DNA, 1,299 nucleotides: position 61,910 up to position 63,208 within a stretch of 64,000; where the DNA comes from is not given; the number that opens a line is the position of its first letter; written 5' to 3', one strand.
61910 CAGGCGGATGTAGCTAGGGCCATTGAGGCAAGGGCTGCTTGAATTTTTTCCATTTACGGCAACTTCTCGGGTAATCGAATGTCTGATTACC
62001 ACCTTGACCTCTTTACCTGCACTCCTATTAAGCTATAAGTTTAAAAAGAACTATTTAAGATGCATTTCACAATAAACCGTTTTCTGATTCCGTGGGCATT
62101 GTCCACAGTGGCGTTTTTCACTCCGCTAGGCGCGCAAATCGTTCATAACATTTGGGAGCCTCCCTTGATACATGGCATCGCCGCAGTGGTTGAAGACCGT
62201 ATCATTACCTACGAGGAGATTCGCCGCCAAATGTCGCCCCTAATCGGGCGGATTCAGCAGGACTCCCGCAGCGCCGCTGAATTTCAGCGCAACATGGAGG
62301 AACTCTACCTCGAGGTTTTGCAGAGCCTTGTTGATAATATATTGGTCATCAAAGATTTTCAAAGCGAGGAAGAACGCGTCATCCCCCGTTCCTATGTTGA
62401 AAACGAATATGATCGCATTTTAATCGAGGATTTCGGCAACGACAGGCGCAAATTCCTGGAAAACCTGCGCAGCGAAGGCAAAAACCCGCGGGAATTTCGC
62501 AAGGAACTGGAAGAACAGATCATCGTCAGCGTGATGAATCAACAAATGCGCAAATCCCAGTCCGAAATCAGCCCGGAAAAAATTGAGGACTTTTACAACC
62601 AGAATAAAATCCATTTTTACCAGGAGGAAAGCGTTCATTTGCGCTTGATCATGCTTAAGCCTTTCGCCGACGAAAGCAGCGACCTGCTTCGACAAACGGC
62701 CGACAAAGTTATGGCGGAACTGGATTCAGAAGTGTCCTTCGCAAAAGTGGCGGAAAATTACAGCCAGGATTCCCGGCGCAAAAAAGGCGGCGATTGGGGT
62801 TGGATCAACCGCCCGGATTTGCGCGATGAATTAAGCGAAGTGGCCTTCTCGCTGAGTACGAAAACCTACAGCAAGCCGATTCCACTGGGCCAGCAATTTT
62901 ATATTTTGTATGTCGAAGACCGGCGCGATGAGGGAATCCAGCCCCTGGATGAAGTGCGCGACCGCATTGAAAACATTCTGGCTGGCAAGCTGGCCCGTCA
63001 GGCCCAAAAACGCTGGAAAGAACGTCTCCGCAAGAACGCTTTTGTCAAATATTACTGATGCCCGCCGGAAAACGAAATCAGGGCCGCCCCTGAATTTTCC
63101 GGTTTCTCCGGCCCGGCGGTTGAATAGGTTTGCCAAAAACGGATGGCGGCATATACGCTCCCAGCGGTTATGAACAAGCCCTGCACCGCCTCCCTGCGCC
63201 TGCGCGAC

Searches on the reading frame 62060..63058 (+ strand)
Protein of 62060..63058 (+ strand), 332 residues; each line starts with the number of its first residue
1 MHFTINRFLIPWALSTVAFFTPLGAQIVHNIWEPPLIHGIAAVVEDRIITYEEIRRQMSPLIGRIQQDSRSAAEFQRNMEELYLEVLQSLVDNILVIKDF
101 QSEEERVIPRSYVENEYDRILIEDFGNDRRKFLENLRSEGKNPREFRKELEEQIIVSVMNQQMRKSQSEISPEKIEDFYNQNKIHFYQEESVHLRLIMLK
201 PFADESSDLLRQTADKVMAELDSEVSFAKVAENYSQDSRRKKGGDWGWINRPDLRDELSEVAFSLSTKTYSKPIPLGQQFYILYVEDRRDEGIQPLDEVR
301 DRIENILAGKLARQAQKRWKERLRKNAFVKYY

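Call 10: search_protein_families(library=pfam, max_evalue=1, proteins=[window:62060-63058:+])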
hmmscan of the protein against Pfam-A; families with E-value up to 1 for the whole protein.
window:62060-63058:+ (332 aa): 9 families
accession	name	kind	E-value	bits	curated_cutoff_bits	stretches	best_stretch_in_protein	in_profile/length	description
PF13145.12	Rotamase_2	-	2.1e-14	54.8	27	1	170-301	1-121/121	PPIC-type PPIASE domain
PF00639.27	Rotamase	-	2.6e-12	48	21.7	1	197-287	4-97/97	PPIC-type PPIASE domain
PF13616.12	Rotamase_3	-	1.4e-11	45.4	22.5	1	180-287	8-114/116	PPIC-type PPIASE domain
PF13624.11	SurA_N_3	-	4.3e-06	27.1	27.2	1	35-157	40-159/162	SurA-like N-terminal domain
PF13623.11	SurA_N_2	-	0.0058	17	28.5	1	40-101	42-104/145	SurA-like N-terminal domain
PF09312.16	SurA_N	-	0.015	15.9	30.8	1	39-157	3-115/118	SurA N-terminal domain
PF25223.1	DUF7841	-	0.16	12.7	25.2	1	139-189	9-58/114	Domain of unknown function (DUF7841)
PF14990.11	DUF4516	-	0.16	12.1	27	1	23-36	23-36/46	Domain of unknown function (DUF4516)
PF21106.3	YtxK_like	-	0.56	11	24.3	1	71-128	10-67/81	YtxK N-terminal helical domain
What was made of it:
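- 62060..63058 (+): surA-like periplasmic peptidyl-prolyl isomerase, the right flank. Pfam Rotamase_2, Rotamase and SurA_N_3 (call 10).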

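Call 11: search_protein_families(library=ncbifam, max_evalue=1, proteins=[window:62060-63058:+])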
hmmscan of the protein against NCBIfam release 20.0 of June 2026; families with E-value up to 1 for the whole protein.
window:62060-63058:+ (332 aa): 8 families
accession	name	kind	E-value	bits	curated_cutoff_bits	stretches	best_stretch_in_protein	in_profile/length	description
NF000809.0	PRK00059.1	equivalog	1.2e-25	90.6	303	1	45-331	42-330/336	peptidylprolyl isomerase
NF008054.0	PRK10788.1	equivalog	4.3e-15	55.4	493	1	152-307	229-377/626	peptidylprolyl isomerase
TIGR02933.1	nifM_nitrog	equivalog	1.7e-12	47.8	168.2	1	107-323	51-255/256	nitrogen fixation protein NifM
NF008038.0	PRK10770.1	equivalog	2.3e-10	39.8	394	1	34-292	22-277/431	peptidylprolyl isomerase SurA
NF002827.0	PRK03002.1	equivalog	1.1e-09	37.8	343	1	212-323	148-256/285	peptidylprolyl isomerase PrsA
NF002846.0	PRK03095.1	equivalog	9.8e-09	35.1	361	1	212-313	144-245/287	peptidylprolyl isomerase PrsA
NF002824.0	PRK02998.1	subfamily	9.8e-07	28.4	360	1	212-324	146-257/283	peptidylprolyl isomerase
NF003356.0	PRK04405.1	subfamily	0.00059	19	339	1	211-247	155-192/299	peptidylprolyl isomerase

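Call 37: search_protein_families(library=pfam, max_evalue=0.01, proteins=[L029:8637-9245:-, L029:8074-8616:-, L029:8141-8683:-, L029:6053-7879:-, L029:4641-5636:+, L029:3714-4637:+, L029:1765-2490:+, L029:5614-6051:+, L003:5258-5887:+, L002:5455-6294:-])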
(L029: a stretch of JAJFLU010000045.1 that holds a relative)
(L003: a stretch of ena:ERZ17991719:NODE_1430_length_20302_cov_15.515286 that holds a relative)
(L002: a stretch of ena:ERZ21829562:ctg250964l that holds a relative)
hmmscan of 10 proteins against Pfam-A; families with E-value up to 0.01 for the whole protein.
L029:8637-9245:- (202 aa): 2 families
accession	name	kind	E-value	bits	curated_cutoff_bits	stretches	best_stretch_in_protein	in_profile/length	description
PF13683.12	rve_3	-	5.2e-14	52.2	26.5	1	101-164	2-61/67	Integrase core domain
PF13333.12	rve_2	-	3.5e-05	24.3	22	1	119-173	1-49/56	Integrase core domain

L029:8074-8616:- (180 aa): 3 families
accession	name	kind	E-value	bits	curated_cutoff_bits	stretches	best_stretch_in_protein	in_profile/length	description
PF03050.20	DDE_Tnp_IS66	-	6.9e-13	49.1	23.1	1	85-139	1-54/284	Transposase IS66 family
PF13005.12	zf-IS66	-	0.00013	22.7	27.3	1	36-63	12-40/46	zinc-finger binding domain of transposase IS66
PF13007.12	LZ_Tnp_IS66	-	0.0072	17.5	22.9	0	3-21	53-71/71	Transposase C of IS166 homeodomain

L029:8141-8683:- (180 aa): 0 families

L029:6053-7879:- (608 aa): 0 families

L029:4641-5636:+ (331 aa): 2 families
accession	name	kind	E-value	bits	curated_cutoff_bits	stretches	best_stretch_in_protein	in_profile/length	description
PF00586.29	AIRS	-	1.3e-20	74.3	24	1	40-145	1-97/112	AIR synthase related protein, N-terminal domain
PF02769.27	AIRS_C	-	3.4e-05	24.5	23.1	1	181-300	37-149/156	AIR synthase related protein, C-terminal domain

L029:3714-4637:+ (307 aa): 2 families
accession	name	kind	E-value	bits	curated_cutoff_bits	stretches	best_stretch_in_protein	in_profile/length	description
PF02517.21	Rce1-like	-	4.6e-22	78.5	22.4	1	191-276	5-92/93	Type II CAAX prenyl endopeptidase Rce1-like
PF08114.16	PMP1_2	-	0.0025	18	22.3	0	24-49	15-40/43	ATPase proteolipid family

L029:1765-2490:+ (241 aa): 0 families

L029:5614-6051:+ (145 aa): 5 families
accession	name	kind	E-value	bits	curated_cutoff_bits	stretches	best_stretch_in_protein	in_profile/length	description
PF02367.23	TsaE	-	2e-34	118.7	26.6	1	14-133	2-121/128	Threonylcarbamoyl adenosine biosynthesis protein TsaE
PF13191.12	AAA_16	-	0.0012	19.8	32.6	1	17-58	7-49/167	AAA ATPase domain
PF00910.28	RNA_helicase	-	0.0017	19.2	21.5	1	36-92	1-66/105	RNA helicase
PF13481.12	AAA_25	-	0.0028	17.8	27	1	16-57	16-57/195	AAA domain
PF00004.35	AAA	-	0.0033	18.3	21.2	1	37-60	2-25/131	ATPase family associated with various cellular activities (AAA)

L003:5258-5887:+ (209 aa): 0 families

L002:5455-6294:- (279 aa): 4 families
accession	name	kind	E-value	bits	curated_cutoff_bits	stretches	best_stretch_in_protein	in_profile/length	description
PF04002.20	RadC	-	3.4e-37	127.5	22.1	2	186-277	36-120/121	RadC-like JAB domain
PF20582.4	UPF0758_N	-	4.5e-22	78.4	27.1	1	21-96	2-76/77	UPF0758 N-terminal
PF21827.1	New_glue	-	7.8e-07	29.2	31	1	160-204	29-76/94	New glue protein family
PF05086.17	Dicty_REP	-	0.0015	17.1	21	1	94-194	186-282/911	Dictyostelium (Slime Mold) REP protein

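Call 80: search_protein_families(library=padloc, max_evalue=0.1, proteins=[L038:9209-9781:-, L003:5258-5884:+, P0010, P0008, P0007, L003:106-972:+])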
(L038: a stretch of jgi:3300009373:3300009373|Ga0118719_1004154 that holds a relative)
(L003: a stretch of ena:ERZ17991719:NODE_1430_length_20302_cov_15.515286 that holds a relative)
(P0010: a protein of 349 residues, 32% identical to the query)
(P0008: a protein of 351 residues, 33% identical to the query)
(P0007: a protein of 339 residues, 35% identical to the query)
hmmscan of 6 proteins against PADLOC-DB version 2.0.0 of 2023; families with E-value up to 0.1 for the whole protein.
L038:9209-9781:- (191 aa): 0 families

L003:5258-5884:+ (209 aa): 0 families

P0010 (349 aa): 0 families

P0008 (351 aa): 0 families

P0007 (339 aa): 0 families

L003:106-972:+ (289 aa): 0 families

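Call 81: search_protein_families(library=pfam, max_evalue=0.001, proteins=[L043:2332-5304:-, L043:1988-2368:-, L038:9209-9781:-, L038:5567-5860:+])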
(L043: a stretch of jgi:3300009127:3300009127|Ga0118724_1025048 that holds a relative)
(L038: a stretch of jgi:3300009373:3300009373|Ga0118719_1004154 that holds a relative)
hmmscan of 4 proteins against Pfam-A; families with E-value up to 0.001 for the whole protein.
L043:2332-5304:- (990 aa): 9 families
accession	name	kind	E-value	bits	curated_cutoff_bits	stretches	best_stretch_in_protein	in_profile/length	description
PF00158.32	Sigma54_activat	-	4.2e-65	219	20.2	1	791-958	1-168/168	Sigma-54 interaction domain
PF07494.17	Reg_prop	-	4.2e-30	100.4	20.4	0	605-627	1-23/24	Two component regulator propeller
PF14532.12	Sigma54_activ_2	-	4.8e-18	66.2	25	1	792-961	1-137/138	Sigma-54 interaction domain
PF07495.19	Y_Y_Y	-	1.3e-06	28.6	26.6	1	712-769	5-64/65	Y_Y_Y domain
PF13191.12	AAA_16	-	1.8e-05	25.8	32.6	1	792-909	3-122/167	AAA ATPase domain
PF07728.20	AAA_5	-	6.8e-05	23.3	22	1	815-933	2-123/139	AAA domain (dynein-related subfamily)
PF00004.35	AAA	-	8.5e-05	23.5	21.2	1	815-938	1-117/131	ATPase family associated with various cellular activities (AAA)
PF01078.27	Mg_chelatase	-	0.00054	19.9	20.3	0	870-932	93-157/207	Magnesium chelatase, subunit ChlI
PF08450.18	SGL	-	0.00086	19.4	26.3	0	197-343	47-212/246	SMP-30/Gluconolactonase/LRE-like region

L043:1988-2368:- (126 aa): 2 families
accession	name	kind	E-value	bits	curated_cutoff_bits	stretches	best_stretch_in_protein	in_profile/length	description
PF25601.1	AAA_lid_14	-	3.1e-15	56.2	27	1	7-55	23-72/87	AAA+ ATPase lid domain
PF02954.25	HTH_8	-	2.4e-08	34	22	1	75-117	2-41/42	Bacterial regulatory protein, Fis family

L038:9209-9781:- (191 aa): 0 families

L038:5567-5860:+ (97 aa): 1 family
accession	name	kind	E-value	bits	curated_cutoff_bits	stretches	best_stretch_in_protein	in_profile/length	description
PF22513.2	FitA-like_RHH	-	0.00081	19.7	27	0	21-48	4-31/39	Antitoxin FitA-like, ribbon-helix-helix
